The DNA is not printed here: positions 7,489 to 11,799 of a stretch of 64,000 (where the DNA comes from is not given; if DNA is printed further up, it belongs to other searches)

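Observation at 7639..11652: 1337 aa secreted protein joining adhesin-like Ig/cadherin domains to a sparse nine-heme cytochrome c module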

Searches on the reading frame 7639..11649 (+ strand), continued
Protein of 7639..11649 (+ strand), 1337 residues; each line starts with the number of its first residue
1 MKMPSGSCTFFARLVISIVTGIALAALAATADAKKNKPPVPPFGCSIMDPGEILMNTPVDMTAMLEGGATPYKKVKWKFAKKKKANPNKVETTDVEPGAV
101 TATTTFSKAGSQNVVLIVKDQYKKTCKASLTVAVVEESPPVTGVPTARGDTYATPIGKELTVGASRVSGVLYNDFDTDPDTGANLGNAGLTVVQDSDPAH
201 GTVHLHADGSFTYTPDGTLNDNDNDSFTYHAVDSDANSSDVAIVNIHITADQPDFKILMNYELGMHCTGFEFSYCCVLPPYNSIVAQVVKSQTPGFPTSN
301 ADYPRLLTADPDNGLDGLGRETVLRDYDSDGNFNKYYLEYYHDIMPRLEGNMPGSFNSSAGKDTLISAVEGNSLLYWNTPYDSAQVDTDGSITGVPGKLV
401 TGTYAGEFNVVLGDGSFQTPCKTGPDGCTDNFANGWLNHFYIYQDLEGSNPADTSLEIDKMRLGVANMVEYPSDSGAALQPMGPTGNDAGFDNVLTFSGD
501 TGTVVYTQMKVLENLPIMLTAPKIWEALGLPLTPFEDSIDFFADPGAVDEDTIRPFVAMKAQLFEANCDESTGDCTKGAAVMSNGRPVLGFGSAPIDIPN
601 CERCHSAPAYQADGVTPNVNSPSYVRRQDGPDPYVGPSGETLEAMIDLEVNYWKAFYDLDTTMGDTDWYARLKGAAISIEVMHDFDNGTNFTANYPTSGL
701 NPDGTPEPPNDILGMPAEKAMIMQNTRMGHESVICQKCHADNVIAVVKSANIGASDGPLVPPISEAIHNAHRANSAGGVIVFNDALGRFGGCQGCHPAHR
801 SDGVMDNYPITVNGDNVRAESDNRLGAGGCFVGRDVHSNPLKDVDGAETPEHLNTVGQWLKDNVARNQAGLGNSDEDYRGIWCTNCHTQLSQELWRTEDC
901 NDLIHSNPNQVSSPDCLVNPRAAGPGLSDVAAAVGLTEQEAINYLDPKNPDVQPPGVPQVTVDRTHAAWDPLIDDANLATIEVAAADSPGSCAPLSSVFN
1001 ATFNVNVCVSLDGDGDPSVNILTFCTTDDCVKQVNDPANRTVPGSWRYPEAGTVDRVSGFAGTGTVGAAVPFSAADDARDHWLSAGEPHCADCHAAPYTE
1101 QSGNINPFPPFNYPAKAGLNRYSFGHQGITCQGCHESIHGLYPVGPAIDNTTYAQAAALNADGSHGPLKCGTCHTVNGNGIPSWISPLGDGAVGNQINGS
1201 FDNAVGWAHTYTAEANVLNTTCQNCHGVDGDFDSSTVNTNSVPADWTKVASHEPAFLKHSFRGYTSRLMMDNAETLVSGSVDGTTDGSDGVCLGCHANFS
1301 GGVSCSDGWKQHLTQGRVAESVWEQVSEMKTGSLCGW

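Call 29: predict_structure(alignment_id=A1)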
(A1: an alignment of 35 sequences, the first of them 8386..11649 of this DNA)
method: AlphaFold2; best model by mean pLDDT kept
length: 1088 residues; sequences in the alignment: 35
mean_pLDDT: 49.5   pTM: 0.39
mean pLDDT of the five models: 49.5, 46.0, 45.4, 45.4, 44.7
residues with pLDDT >= 90: 4; 70-90: 206; 50-70: 298; < 50: 580
segments of 3 or more residues with pLDDT < 50: 1-3, 11-35, 93-135, 155-159, 166-293, 300-310, 336-338, 340-358, 371-390, 437-441, 447-604, 619-627, 633-635, 654-664, 824-922, 930-932, 951-953, 960-965, 1038-1051
pLDDT, mean of each block of 10 residues (from residue 1): 52 32 27 51 69 73 61 79 82 35 27 25 26 54 66 51 45 33 29 27 33 28 28 26 23 22 23 26 32 49 39 77 78 55 28 32 59 43 38 63 68 68 59 50 49 44 39 41 30 28 38 32 27 24 26 26 31 35 38 35 60 62 44 55 71 50 57 78 87 76 65 70 66 87 87 84 67 73 80 62 54 85 48 35 30 29 35 28 31 28 34 39 54 50 54 49 53 57 52 57 61 74 70 55 46 61 77 69 64
secondary structure, 60 per line:
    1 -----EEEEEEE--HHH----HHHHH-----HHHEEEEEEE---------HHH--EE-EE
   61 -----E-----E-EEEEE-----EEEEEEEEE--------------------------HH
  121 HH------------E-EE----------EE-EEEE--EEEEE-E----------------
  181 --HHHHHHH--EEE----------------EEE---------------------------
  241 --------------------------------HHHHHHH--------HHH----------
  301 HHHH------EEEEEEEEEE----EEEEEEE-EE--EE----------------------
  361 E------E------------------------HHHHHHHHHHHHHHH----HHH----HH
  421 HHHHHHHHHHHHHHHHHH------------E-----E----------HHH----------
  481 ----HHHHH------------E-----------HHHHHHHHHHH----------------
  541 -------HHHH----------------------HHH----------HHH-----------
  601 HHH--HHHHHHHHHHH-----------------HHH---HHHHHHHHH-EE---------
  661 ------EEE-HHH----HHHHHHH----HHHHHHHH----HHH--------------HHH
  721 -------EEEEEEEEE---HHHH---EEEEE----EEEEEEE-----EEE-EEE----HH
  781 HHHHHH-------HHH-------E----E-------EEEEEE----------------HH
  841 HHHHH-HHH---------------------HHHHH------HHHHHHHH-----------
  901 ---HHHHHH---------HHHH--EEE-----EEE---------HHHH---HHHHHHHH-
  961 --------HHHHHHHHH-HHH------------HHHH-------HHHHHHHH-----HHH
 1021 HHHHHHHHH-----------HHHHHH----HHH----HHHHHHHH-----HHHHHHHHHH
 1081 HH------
elements in order (helices of 4 or more, strands of 3 or more residues): E6-12 H22-26 E35-41 E74-78 E84-92 H119-122 E152-155 E158-162 H183-189 E192-194 E211-213 H273-279 H301-304 E311-320 E325-331 H393-407 H419-438 H485-489 H514-524 H548-551 H606-616 H640-648 E667-669 H678-684 H689-696 E728-736 H740-743 E747-751 E756-762 E768-770 E772-774 H779-786 E817-822 H839-845 H871-875 H882-889 H904-909 H919-922 E925-927 E933-935 H945-948 H952-959 H969-977 H994-997 H1005-1012 H1018-1029 H1041-1046 H1058-1065 H1071-1082
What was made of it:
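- Tried and rejected: A 35-sequence alignment gave pLDDT 49.5 (call 29).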

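Call 30: search_protein_representatives(protein=window:8386-11649:+)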
Query: 1088 residues. Proteins with E-value up to 0.001 (for the whole library): 348; up to 1e-10: 211; up to 1e-30: 99. The best 150 are listed.
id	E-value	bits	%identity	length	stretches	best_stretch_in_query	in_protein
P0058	0.0e+00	1348.2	68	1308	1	1-1088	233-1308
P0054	0.0e+00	1276.7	64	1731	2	1-1088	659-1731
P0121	0.0e+00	1165.5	70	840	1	243-1088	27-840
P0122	5.7e-276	935.3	56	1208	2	486-1088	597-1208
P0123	9.0e-235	798.9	65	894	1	3-679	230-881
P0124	7.7e-214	729.6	62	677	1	396-1088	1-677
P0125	2.6e-181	621.9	57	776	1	393-1088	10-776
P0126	1.1e-170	586.7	68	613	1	44-498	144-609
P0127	2.5e-165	568.9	67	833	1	3-437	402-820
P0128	5.2e-161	554.6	63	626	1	3-509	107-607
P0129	1.9e-158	546.1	65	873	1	1-505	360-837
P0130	3.3e-155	535.4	58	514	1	530-1088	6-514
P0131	8.6e-152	524.1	65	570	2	385-663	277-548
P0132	5.7e-148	511.4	50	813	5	401-699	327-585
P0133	4.0e-144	498.7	59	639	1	243-794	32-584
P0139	2.0e-120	420.2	58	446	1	710-1088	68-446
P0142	1.3e-113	397.7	53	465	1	587-1088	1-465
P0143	2.3e-113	396.9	49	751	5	401-658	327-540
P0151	5.8e-93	329.3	42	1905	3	120-707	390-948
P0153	2.5e-86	307.3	55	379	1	761-1088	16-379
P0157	1.3e-77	278.5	44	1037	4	820-934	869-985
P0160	6.0e-74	266.3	53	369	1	757-1088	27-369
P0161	1.6e-73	264.9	58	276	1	814-1088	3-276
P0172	3.3e-56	207.6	67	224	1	899-1088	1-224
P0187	6.0e-46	173.6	61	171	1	927-1088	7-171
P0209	4.8e-33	130.8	65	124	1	968-1088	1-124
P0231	1.7e-25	105.8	54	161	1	919-1088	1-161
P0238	5.1e-24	101.0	44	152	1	928-1088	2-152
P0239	4.4e-23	97.9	55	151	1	957-1088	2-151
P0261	9.7e-20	86.8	55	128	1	956-1088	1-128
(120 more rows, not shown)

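Call 34: find_homologous_proteins(query=A3)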
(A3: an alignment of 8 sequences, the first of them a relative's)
Query A3 (8 sequences) (751 aa, profile of the alignment): 881 proteins with E <= 0.001 among 8000 candidates; the best 120 are listed.
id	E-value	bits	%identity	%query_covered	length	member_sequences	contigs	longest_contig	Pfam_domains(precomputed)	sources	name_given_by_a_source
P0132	0.0e+0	1165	46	91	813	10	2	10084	PF14537.12,PF14522.12,PF22113.2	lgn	-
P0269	0.0e+0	1154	46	93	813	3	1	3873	PF14522.12,PF22113.2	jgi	jgi:hypothetical protein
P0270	0.0e+0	1112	45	94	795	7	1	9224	PF14522.12,PF22113.2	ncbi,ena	-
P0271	0.0e+0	1109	44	93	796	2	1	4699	PF14522.12,PF22113.2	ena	-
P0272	0.0e+0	1108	45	94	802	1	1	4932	PF14522.12,PF22113.2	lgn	-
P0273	0.0e+0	1107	43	94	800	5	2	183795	PF14522.12,PF22113.2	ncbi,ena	-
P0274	0.0e+0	1106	44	93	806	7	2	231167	PF14522.12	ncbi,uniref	ncbi:hypothetical protein [Sedimenticola sp.]|uniref:hypothetical protein n=1 Tax=Sedimenticola sp. 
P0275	0.0e+0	1106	43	94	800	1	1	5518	PF14522.12,PF22113.2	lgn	-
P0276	0.0e+0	1105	44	89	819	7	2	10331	PF02085.22,PF14522.12,PF22113.2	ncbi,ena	-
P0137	0.0e+0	1104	38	92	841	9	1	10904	PF14537.12,PF14522.12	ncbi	-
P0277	0.0e+0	1104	45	93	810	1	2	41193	PF14522.12,PF22113.2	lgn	-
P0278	0.0e+0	1103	45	94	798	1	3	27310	PF14522.12,PF22113.2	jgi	jgi:hypothetical protein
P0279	0.0e+0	1103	44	97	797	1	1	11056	PF13435.12,PF14522.12,PF22113.2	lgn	-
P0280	0.0e+0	1103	44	89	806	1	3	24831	PF14522.12,PF22113.2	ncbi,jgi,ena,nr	ncbi:MAG TPA: hypothetical protein EYH03_02725 [Chromatiales bacterium]|nr:hypothetical protein [Chr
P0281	0.0e+0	1103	46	89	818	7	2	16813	PF14522.12,PF22113.2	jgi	-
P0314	0.0e+0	1092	46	91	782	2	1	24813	PF14537.12,PF02085.22,PF14522.12,PF22113.2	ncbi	ncbi:cytochrome c3 family protein [Endothiovibrio diazotrophicus]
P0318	0.0e+0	1090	44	91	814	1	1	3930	PF14522.12,PF22113.2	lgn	-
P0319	0.0e+0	1090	42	97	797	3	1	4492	PF14537.12,PF14522.12,PF22113.2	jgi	-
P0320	0.0e+0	1090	44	90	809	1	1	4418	PF14522.12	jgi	jgi:hypothetical protein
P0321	0.0e+0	1090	46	77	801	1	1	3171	PF14522.12,PF22113.2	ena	-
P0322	0.0e+0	1090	47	73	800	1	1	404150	PF14522.12,PF22113.2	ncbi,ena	-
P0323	0.0e+0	1090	42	93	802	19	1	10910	PF14522.12,PF22113.2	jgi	jgi:hypothetical protein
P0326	0.0e+0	1089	44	94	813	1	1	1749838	PF14522.12,PF22113.2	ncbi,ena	-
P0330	0.0e+0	1088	44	92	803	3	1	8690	PF14522.12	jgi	jgi:hypothetical protein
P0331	0.0e+0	1088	42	98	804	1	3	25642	PF14522.12,PF22113.2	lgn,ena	-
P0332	0.0e+0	1088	45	94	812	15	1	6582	PF14522.12,PF22113.2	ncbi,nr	ncbi:MAG: hypothetical protein D6720_07835 [Gammaproteobacteria bacterium]|nr:MAG: hypothetical prot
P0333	0.0e+0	1088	44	93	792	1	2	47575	PF14522.12,PF22113.2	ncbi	-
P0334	0.0e+0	1087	43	89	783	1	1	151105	PF14522.12,PF22113.2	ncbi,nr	ncbi:MAG: hypothetical protein PHU46_02165 [Rhodocyclaceae bacterium]|nr:hypothetical protein [Rhodo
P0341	0.0e+0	1086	42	98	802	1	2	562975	PF14522.12,PF22113.2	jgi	-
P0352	0.0e+0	1084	45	96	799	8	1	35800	PF14522.12,PF22113.2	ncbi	ncbi:MAG TPA: hypothetical protein VIU93_11050 [Gallionellaceae bacterium]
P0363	0.0e+0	1081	43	93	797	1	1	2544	PF14522.12,PF22113.2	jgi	jgi:hypothetical protein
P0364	0.0e+0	1081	43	94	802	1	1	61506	PF14537.12,PF14522.12,PF22113.2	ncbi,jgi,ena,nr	ncbi:MAG: cytochrome c3 family protein [Chromatiales bacterium]|nr:cytochrome c3 family protein [Chr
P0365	0.0e+0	1081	46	89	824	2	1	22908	PF14537.12,PF14522.12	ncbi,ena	-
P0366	0.0e+0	1081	39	93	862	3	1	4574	PF01471.24,PF14522.12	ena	-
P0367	0.0e+0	1080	45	89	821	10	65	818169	PF14522.12,PF22113.2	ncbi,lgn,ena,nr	ncbi:MAG: hypothetical protein KDI43_14900 [Gammaproteobacteria bacterium]|nr:hypothetical protein [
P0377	0.0e+0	1076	46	74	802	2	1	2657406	PF14522.12,PF22113.2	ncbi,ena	-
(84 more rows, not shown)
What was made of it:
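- Closest known: Heptaheme sister branch of the same family. Different: It too is uncharacterised, annotated as 'hypothetical' or 'cytochrome c3 family' (call 34).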

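Call 35: find_encoding_contigs(protein=P0314, flank=9000, max_places=1)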
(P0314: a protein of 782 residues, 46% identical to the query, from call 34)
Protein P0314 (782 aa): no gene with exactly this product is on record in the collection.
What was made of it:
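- Tried and rejected: The look-up of P0314 (Endothiovibrio) found no gene with exactly this product on record (call 35).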

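Call 36: find_encoding_contigs(protein=P0377, flank=9000, max_places=1)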
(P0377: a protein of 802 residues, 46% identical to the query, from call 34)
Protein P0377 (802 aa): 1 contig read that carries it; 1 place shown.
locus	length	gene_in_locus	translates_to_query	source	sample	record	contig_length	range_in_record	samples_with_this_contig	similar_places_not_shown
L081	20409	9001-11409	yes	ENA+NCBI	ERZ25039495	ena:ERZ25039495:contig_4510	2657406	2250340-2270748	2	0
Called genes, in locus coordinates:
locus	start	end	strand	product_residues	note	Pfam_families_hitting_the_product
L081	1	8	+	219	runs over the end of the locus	PF04231:Endonuclease_1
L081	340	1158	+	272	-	PF01266:DAO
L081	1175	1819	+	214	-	PF13649:Methyltransf_25 (weak), PF06962:rRNA_methylase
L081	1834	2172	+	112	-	-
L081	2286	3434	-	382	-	PF11306:DUF3108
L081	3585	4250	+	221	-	PF13857:Ank_5 (faint), PF12796:Ank_2, PF13606:Ank_3 (faint), PF13637:Ank_4 (weak), PF12796:Ank_2, PF00023:Ank (weak)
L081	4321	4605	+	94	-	-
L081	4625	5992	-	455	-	PF00270:DEAD, PF04851:ResIII (weak), PF00271:Helicase_C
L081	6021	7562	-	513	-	PF00929:RNase_T, PF08411:ExoI_SH3, PF26016:ExoI_C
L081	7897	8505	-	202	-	PF00034:Cytochrom_C, PF13442:Cytochrome_CBB3 (faint)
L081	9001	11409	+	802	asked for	PF14522:Cytochrome_C7 (faint), PF22113:Mtrc-MtrF_II-IV_dom (faint)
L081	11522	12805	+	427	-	PF13145:Rotamase_2, PF00639:Rotamase, PF13616:Rotamase_3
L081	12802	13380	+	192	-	PF08534:Redoxin, PF00578:AhpC-TSA, PF00085:Thioredoxin (weak), PF13905:Thioredoxin_8 (weak)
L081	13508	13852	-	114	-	PF01245:Ribosomal_L19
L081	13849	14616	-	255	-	PF01746:tRNA_m1G_MT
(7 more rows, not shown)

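Call 37: find_encoding_contigs(protein=P0352, flank=9000, max_places=1)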
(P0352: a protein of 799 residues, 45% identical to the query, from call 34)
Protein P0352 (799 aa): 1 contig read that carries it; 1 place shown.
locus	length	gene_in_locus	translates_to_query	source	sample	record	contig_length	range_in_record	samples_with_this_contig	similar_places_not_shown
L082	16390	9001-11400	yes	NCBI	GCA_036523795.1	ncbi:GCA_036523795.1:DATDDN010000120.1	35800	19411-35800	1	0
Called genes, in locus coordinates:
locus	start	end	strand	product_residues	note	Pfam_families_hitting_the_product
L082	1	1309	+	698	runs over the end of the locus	PF00580:UvrD-helicase, PF13604:AAA_30 (faint), PF01443:Viral_helicase1 (faint), PF13245:AAA_19, PF13361:UvrD_C, PF13538:UvrD_C_2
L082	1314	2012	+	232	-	PF00154:RecA_N, PF03846:SulA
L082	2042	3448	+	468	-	PF00817:IMS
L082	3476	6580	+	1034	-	PF02811:PHP, PF07733:DNA_pol3_alpha, PF17657:DNA_pol3_finger, PF14579:HHH_6, PF01336:tRNA_anti-codon (weak)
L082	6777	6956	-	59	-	-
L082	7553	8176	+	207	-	PF00034:Cytochrom_C (faint), PF13442:Cytochrome_CBB3 (faint)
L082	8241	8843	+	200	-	PF03264:Cytochrom_NNT, PF02085:Cytochrom_CIII (faint), PF14522:Cytochrome_C7 (faint), PF14537:Cytochrom_c3_2 (faint)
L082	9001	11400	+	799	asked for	PF14522:Cytochrome_C7 (faint), PF22113:Mtrc-MtrF_II-IV_dom (faint)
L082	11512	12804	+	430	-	PF13145:Rotamase_2, PF00639:Rotamase, PF13616:Rotamase_3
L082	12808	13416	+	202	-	PF08534:Redoxin, PF00578:AhpC-TSA, PF13905:Thioredoxin_8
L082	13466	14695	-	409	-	PF12000:Glyco_trans_4_3, PF00534:Glycos_transf_1, PF13692:Glyco_trans_1_4, PF13524:Glyco_trans_1_2 (weak)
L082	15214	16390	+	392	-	PF00664:ABC_membrane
